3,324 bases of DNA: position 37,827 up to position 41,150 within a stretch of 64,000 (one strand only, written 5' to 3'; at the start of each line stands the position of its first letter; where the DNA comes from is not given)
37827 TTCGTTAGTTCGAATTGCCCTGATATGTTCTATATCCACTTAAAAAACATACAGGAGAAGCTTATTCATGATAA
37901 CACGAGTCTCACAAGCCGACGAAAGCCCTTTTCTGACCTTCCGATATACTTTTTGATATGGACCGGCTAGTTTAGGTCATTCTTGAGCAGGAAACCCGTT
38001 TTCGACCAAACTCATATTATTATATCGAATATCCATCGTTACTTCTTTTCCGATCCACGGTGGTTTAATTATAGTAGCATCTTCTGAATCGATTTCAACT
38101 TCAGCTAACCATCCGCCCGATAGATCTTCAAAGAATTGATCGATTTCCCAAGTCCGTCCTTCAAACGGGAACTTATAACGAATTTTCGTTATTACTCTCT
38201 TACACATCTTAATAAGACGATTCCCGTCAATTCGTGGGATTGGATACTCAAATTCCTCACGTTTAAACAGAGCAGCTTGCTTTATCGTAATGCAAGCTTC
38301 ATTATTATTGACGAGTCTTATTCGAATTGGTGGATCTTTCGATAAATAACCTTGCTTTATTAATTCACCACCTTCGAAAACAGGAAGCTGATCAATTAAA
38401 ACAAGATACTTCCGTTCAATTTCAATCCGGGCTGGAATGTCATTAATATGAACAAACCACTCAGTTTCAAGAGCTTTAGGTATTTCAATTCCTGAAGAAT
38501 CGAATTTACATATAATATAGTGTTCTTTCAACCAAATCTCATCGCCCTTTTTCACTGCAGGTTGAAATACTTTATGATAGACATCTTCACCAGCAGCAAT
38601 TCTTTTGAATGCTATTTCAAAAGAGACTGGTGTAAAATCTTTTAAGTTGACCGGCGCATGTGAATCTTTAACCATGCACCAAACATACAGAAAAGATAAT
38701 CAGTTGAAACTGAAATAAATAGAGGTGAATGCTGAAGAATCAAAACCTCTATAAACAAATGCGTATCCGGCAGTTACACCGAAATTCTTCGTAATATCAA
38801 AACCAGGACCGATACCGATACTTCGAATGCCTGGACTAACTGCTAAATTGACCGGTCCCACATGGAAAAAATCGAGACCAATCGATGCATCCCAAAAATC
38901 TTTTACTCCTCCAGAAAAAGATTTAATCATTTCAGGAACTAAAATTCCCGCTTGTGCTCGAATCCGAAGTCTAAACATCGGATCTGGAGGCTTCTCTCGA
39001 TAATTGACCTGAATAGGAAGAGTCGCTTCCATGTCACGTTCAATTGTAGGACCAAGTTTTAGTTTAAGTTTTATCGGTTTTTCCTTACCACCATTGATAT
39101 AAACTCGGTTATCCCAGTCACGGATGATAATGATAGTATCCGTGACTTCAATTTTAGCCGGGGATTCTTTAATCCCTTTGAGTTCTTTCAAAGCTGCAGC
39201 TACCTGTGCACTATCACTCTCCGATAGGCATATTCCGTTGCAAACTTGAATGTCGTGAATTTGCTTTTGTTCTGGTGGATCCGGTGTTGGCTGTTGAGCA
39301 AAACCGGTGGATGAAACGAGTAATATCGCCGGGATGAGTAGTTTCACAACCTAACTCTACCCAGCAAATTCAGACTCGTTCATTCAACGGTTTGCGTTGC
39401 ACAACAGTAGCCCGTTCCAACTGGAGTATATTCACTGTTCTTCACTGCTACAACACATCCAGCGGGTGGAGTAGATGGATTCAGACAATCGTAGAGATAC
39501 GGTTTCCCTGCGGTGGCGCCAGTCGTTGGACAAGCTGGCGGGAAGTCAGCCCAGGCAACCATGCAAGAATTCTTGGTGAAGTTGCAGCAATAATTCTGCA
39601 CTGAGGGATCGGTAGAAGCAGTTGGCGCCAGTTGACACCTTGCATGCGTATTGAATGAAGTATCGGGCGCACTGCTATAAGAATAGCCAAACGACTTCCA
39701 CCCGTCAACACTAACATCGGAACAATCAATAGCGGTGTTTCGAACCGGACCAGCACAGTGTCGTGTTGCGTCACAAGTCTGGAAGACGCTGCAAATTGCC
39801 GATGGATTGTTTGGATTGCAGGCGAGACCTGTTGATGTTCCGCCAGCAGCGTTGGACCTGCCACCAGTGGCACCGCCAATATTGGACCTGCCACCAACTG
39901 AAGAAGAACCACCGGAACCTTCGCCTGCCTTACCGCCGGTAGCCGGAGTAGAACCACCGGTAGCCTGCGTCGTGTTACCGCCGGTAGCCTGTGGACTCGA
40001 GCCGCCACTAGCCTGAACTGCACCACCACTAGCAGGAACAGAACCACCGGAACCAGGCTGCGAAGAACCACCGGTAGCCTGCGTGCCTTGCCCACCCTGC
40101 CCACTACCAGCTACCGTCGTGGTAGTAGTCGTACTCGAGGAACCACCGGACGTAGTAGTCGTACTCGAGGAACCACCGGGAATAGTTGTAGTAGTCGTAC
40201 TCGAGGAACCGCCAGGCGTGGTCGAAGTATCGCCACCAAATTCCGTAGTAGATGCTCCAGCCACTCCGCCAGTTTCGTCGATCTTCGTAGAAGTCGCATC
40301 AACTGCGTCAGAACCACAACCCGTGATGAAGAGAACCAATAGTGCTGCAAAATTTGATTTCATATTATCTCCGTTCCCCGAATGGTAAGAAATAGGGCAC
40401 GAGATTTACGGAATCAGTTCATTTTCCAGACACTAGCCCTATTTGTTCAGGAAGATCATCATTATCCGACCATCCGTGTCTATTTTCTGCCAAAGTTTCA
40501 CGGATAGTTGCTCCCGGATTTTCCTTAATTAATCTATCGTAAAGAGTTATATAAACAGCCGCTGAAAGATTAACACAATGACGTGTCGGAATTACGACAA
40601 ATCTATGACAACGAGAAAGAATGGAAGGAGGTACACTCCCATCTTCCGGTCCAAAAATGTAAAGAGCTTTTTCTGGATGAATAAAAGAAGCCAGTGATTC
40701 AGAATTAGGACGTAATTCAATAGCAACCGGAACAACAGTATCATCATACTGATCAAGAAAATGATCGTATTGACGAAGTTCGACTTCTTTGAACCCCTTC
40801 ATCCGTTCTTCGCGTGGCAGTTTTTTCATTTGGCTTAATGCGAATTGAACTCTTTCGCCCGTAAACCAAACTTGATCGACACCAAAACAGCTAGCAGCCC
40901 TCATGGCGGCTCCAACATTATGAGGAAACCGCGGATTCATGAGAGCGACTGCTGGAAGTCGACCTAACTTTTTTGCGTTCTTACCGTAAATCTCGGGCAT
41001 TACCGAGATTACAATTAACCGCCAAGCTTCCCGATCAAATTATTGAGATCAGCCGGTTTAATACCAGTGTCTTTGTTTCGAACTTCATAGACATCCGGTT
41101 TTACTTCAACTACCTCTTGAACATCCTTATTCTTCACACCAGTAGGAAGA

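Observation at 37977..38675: CYTH (triphosphate-tunnel) domain protein with an N-terminal extension, adjacent to the SNF2 helicase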

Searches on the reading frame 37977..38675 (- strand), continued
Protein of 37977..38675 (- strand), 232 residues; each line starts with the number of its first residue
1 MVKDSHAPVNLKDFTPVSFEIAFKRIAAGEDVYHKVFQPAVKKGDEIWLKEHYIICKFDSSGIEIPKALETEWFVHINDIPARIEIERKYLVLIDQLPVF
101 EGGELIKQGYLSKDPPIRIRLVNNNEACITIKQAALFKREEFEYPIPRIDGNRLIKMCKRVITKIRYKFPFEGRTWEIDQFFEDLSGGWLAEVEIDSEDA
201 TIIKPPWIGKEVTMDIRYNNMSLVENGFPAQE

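Call 39: get_annotated_region(hit=H15, flank=6000)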
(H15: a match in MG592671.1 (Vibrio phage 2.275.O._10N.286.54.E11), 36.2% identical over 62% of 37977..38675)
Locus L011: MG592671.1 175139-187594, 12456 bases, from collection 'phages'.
description: Vibrio phage 2.275.O._10N.286.54.E11, partial genome.
organism: Vibrio phage 2.275.O._10N.286.54.E11 (NCBI taxid 1881285)
taxonomy: Viruses; Duplodnaviria; Heunggongvirae; Uroviricota; Caudoviricetes
host: Vibrio cyclitrophicus; source: iron chloride precipitation of 0.2um-filtered seawater, resuspended in oxalate solution; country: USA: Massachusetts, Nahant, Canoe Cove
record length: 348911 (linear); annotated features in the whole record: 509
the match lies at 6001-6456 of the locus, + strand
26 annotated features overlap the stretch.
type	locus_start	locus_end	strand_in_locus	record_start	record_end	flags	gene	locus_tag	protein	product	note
CDS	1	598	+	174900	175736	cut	-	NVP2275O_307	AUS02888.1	coil containing protein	NVP2275O_307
CDS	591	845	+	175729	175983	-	-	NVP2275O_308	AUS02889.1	hypothetical protein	NVP2275O_308; tara_best_match:OM-RGC.v1.032781367; cvp_best_match:RF_PEP_414088188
CDS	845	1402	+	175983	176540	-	-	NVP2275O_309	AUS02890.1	hypothetical protein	NVP2275O_309; tara_best_match:OM-RGC.v1.019384768; cvp_best_match:RF_PEP_311992873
CDS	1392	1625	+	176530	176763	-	-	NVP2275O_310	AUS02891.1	hypothetical protein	NVP2275O_310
CDS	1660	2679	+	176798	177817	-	-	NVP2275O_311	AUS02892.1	GIY-YIG domain protein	NVP2275O_311; InterPro:IPR027299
CDS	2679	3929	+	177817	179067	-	-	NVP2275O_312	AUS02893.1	nucleotidyltransferase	NVP2275O_312; cvp_best_match:RF_PEP_363539688; InterPro:IPR018775; pog:POG0431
CDS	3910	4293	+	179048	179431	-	-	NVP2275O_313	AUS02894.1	hypothetical protein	NVP2275O_313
CDS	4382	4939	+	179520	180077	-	-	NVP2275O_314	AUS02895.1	TMhelix containing protein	NVP2275O_314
CDS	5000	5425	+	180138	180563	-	-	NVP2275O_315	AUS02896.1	hypothetical protein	NVP2275O_315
CDS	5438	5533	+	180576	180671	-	-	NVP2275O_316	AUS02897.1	hypothetical protein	NVP2275O_316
CDS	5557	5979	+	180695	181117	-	-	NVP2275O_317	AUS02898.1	hypothetical protein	NVP2275O_317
CDS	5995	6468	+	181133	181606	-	-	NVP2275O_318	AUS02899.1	CYTH domain protein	NVP2275O_318; tara_best_match:OM-RGC.v1.021717314; kegg:none|pfam:PF01928|cog:COG2954|egg:COG2954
CDS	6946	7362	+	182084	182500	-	-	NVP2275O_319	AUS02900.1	coil containing protein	NVP2275O_319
tRNA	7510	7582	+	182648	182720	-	-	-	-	tRNA-Met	anticodon:CAT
CDS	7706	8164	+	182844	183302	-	-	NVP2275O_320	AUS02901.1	hypothetical protein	NVP2275O_320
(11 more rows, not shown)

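Call 42: find_encoding_contigs(protein=P0002, flank=3000, max_places=1)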
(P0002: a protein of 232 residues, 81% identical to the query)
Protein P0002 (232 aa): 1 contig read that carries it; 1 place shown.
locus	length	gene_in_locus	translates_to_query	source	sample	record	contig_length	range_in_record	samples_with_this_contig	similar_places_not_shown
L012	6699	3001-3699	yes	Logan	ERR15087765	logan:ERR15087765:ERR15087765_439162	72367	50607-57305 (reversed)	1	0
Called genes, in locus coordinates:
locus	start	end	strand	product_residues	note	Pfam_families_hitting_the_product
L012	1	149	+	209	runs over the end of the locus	-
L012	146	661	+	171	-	-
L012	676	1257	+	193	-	PF00588:SpoU_methylase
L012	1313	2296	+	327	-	-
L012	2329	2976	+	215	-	-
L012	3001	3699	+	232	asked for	PF01928:CYTH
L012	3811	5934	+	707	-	PF00176:SNF2-rel_dom, PF04851:ResIII (faint), PF00176:SNF2-rel_dom, PF00271:Helicase_C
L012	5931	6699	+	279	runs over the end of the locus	-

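Call 43: find_encoding_contigs(protein=P0003, flank=3000, max_places=1)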
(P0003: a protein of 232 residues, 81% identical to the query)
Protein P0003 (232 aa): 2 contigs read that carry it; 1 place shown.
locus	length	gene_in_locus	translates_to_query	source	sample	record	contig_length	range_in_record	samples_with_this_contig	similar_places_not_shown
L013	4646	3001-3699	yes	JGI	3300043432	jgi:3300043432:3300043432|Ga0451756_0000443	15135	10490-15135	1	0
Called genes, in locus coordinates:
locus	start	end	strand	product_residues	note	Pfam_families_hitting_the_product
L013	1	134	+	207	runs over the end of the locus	-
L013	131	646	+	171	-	-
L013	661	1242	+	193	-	PF00588:SpoU_methylase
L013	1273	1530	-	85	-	-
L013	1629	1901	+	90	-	-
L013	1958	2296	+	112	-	-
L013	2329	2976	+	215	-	-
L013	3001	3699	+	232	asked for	PF01928:CYTH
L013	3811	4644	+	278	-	?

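Call 44: find_encoding_contigs(protein=P0006, flank=3000, max_places=1)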
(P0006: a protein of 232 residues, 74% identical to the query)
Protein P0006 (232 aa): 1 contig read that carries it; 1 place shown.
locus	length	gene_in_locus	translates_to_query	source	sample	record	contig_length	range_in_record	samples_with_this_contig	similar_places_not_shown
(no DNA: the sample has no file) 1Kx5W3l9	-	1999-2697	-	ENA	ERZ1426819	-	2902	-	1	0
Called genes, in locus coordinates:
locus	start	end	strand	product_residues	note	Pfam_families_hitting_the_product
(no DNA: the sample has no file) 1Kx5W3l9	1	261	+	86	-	?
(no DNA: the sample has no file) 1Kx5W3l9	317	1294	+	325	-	-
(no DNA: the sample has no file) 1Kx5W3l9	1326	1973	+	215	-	-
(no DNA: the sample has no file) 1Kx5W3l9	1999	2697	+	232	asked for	PF01928:CYTH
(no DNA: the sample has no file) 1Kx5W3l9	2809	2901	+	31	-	?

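Call 54: find_related_loci(query=window:37977-38675:-, collection=viral_contigs, flank=3000)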
Query window:37977-38675:- (232 aa) in viral_contigs; peptide patterns used: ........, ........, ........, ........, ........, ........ (x = any residue, [..] = any of these).
5 stretches matched a pattern, but none encodes a relative of the query by tblastn (E <= 1e-3).
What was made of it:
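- Tried and rejected: A single-sequence scan of IMG/VR found nothing (call 54).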

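Call 55: find_related_loci(query=A1, collection=viral_contigs, flank=4000)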
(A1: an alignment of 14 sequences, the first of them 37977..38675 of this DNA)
Query A1 (232 aa) in viral_contigs; peptide patterns used: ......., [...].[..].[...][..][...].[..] (x = any residue, [..] = any of these).
144 stretches matched a pattern; 38 encode a relative of the query (tblastn E <= 1e-3); 38 distinct loci.
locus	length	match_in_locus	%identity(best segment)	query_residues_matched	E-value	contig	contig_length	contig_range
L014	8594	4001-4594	35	28-227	9e-35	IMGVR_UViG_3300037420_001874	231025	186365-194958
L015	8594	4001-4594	35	28-227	9e-35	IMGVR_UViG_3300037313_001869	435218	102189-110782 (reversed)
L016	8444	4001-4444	43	83-227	3e-33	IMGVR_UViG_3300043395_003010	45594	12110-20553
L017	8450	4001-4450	43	82-227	2e-31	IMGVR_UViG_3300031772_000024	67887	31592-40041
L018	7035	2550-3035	40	80-232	5e-29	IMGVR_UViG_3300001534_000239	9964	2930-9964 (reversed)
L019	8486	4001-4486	40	80-232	5e-29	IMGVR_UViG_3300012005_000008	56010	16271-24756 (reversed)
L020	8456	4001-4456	42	84-230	6e-27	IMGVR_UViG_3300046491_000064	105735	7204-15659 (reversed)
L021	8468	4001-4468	42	80-228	3e-26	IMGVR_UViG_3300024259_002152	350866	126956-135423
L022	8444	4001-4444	41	84-227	8e-25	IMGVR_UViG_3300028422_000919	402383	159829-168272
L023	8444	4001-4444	41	84-227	8e-25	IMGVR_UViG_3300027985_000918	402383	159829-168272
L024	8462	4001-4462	40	85-223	2e-22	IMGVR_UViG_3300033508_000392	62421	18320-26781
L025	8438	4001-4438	37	85-228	2e-21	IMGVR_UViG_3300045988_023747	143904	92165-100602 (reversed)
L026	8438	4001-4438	37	85-228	2e-21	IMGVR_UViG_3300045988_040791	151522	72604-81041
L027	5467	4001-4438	36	85-228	2e-21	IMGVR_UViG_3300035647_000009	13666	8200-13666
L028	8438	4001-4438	37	85-228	2e-21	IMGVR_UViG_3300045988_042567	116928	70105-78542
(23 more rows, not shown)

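Call 58: search_protein_families(library=padloc, proteins=[window:37977-38675:-], max_evalue=0.01)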
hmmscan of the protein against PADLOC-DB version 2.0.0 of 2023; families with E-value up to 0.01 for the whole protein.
window:37977-38675:- (232 aa): 0 families

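Call 63: search_solved_structures(query=A1, max_evalue=10, show_alignments=0)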
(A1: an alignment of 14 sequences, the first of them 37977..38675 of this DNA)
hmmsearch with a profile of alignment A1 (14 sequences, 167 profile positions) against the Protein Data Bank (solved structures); distinct sequences matched with E-value up to 10: 5.
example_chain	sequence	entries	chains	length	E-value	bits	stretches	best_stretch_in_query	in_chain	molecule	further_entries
3typ_A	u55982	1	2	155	1.3e-28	103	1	11-155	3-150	Uncharacterized protein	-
2fbl_A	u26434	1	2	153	2.2e-28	102.3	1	13-155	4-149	hypothetical protein NE1496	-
6w3w_A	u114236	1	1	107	0.27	14.2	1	93-123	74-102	DENOVO NTF2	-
7u37_A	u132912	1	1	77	0.36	13.7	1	6-61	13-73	Ferrous iron transport protein C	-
6thh_C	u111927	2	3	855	0.38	13.7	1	70-125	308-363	CRISPR-associated protein, CscA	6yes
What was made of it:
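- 37980..38426 (-): CYTH / triphosphate tunnel metalloenzyme domain, aa 84-232, NeuTTM-like. Profile A1 finds only NeuTTM among PDB sequences, E 1.3e-28 (call 63).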

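Call 71: get_annotated_region(hit=H5, flank=1500)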
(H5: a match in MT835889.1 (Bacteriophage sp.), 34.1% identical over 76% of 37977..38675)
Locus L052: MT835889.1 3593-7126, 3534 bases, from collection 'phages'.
description: UNVERIFIED: Bacteriophage sp. clone scaffold_901 genomic sequence.
organism: Bacteriophage sp. (NCBI taxid 38018)
taxonomy: Viruses
host: -; source: human fecal samples; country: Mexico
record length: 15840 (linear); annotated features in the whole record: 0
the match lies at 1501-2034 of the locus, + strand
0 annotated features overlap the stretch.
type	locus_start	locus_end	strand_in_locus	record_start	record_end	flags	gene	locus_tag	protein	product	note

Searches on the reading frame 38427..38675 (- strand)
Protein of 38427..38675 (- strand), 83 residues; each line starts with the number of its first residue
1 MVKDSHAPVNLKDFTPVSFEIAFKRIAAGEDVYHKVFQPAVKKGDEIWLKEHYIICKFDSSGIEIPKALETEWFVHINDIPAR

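Call 13: search_protein_families(library=pfam, proteins=[window:38427-38675:-], max_evalue=10)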
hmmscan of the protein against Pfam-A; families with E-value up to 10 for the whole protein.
seq(83 aa): 0 families

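Call 14: search_protein_families(library=phrogs, proteins=[window:38427-38675:-], max_evalue=10)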
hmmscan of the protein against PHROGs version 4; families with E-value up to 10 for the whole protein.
seq(83 aa): 1 family
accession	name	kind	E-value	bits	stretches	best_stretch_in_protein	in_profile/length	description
phrog_37679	-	unknown function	0.049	14.8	1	15-48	19-50/65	-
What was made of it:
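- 38427..38675 (-): N-terminal module, aa 1-83. Predicted beta-alpha-beta4-alpha-beta fold, net charge about -2, no known relative. No Pfam or PHROG hit (calls 13, 14).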

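Call 24: search_protein_representatives(alignment_id=A2)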
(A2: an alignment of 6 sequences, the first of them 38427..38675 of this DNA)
Query: 6 sequences, 83 profile positions. Proteins with E-value up to 0.001 (for the whole library): 1; up to 1e-10: 1; up to 1e-30: 1. The best 1 are listed.
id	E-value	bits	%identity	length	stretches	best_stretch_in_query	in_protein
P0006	1.4e-40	153.5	-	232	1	1-83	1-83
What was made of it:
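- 38427..38675 (-): Only its own cluster was found among 1.84e9 representative proteins (call 24).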

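Call 32: predict_structure(alignment_id=A2)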
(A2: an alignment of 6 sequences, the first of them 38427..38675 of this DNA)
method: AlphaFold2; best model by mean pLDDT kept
length: 83 residues; sequences in the alignment: 6
mean_pLDDT: 74.8   pTM: 0.60
mean pLDDT of the five models: 74.8, 74.5, 74.4, 73.5, 43.5
residues with pLDDT >= 90: 13; 70-90: 44; 50-70: 18; < 50: 8
segments of 3 or more residues with pLDDT < 50: 1-7
pLDDT, mean of each block of 10 residues (from residue 1): 44 86 89 81 62 78 79 84 52
secondary structure, 60 per line:
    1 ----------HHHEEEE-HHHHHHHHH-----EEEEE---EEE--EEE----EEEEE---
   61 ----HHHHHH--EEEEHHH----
elements in order: E14-17 H19-27 E33-37 E41-43 E46-48 E53-57 H65-70 E73-76

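Call 48: fold_search(model_id=the predicted structure, library=viral)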
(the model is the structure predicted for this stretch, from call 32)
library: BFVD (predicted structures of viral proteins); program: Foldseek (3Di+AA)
matches with E <= 10: 96; with E <= 0.001: 0
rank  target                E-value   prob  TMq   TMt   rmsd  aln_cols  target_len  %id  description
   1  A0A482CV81            3.2e-02  0.99  0.50  0.29   9.7        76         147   12  (no name in the UniProt tables at hand)
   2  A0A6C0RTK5            7.8e-02  0.97  0.51  0.31   3.2        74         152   23  (no name in the UniProt tables at hand)
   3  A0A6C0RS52            1.0e-01  0.87  0.42  0.52   6.9        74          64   16  (no name in the UniProt tables at hand)
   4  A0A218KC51            2.8e-01  0.66  0.40  0.23   5.0        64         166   16  Uncharacterized protein [Bacillus phage PBC2]
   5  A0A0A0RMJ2            4.1e-01  0.66  0.47  0.26   4.3        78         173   13  Uncharacterized protein [Bacillus phage Mater]
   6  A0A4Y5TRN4            4.4e-01  0.41  0.37  0.46   8.5        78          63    8  Uncharacterized protein [Enterococcus phage vB_OCPT_Ben]
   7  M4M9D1                5.7e-01  0.54  0.45  0.53   6.8        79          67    8  (no name in the UniProt tables at hand)
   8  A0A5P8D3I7            6.4e-01  0.54  0.39  0.20   3.3        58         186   14  (no name in the UniProt tables at hand)
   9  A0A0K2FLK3            6.9e-01  0.60  0.40  0.29   3.6        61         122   11  (no name in the UniProt tables at hand)
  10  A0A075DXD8            1.1e+00  0.51  0.40  0.14   4.0        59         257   15  Uncharacterized protein [Acinetobacter phage vB_AbaP_Acibel007]
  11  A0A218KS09            1.2e+00  0.44  0.41  0.16   3.2        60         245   12  Uncharacterized protein [Acinetobacter phage vB_AbaP_AS11]
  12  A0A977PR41            1.3e+00  0.28  0.37  0.25   3.7        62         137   14  Uncharacterized protein [Arthrobacter phage Shambre1]
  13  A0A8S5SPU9            1.8e+00  0.30  0.40  0.59   5.1        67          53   12  Uncharacterized protein [Phage sp. ctPjm15]
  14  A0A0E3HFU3            1.9e+00  0.20  0.41  0.17   4.2        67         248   12  site-specific DNA-methyltransferase (adenine-specific) [Synechococcus phage ACG-2014f]
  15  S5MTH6                1.9e+00  0.15  0.38  0.24  21.2       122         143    8  Uncharacterized protein [Bacillus phage Shanette]
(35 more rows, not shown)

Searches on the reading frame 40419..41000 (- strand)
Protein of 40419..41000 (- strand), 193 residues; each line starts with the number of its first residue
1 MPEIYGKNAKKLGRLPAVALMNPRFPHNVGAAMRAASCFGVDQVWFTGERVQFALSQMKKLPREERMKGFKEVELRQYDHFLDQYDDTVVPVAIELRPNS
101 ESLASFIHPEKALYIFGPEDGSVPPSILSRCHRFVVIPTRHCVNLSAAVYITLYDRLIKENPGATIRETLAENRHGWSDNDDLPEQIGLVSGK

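Call 9: search_protein_families(library=pfam, proteins=[window:40419-41000:-], max_evalue=0.01)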
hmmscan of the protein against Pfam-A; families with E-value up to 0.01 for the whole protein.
window:40419-41000:- (193 aa): 1 family
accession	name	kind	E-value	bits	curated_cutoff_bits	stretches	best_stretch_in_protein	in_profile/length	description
PF00588.24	SpoU_methylase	-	3.6e-18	66.5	29.7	1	18-154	4-142/142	SpoU rRNA Methylase family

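Call 10: search_protein_families(library=phrogs, proteins=[window:40419-41000:-], max_evalue=0.001)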
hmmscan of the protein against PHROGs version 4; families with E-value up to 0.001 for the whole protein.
window:40419-41000:- (193 aa): 0 families

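Call 58: search_protein_families(library=padloc, proteins=[window:40419-41000:-], max_evalue=0.01)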
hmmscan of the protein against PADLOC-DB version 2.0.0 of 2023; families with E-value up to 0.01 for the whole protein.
window:40419-41000:- (193 aa): 0 families
